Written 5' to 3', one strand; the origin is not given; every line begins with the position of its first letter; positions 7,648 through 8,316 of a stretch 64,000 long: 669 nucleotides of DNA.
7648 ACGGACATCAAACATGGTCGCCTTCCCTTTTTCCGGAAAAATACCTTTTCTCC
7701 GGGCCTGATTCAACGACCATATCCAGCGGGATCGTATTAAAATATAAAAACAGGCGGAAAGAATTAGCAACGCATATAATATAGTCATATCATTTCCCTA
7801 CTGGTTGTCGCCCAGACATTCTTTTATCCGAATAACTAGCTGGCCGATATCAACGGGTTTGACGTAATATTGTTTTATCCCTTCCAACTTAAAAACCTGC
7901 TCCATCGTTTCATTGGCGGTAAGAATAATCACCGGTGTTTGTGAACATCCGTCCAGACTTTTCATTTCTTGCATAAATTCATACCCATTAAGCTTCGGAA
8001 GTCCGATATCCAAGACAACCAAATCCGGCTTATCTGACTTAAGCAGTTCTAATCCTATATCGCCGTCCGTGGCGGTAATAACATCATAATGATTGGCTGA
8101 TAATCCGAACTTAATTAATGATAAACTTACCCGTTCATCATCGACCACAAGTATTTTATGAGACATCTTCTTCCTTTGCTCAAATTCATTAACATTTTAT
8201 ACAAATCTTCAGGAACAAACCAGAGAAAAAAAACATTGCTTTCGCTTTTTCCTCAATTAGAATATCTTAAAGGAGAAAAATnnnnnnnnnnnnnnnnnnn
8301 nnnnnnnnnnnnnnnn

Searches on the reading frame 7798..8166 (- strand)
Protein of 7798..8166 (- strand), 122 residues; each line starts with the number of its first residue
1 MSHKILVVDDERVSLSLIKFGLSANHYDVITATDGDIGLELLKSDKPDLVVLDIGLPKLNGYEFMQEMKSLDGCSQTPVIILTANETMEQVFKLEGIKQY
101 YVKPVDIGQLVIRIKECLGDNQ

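Call 33: search_protein_families(library=pfam, proteins=[window:7798-8166:-], max_evalue=0.00001)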
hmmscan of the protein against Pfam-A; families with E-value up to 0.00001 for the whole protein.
window:7798-8166:- (122 aa): 1 family
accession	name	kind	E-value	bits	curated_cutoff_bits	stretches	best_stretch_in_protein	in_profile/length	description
PF00072.30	Response_reg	-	4.2e-23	82.1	30.2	1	5-114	1-110/111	Response regulator receiver domain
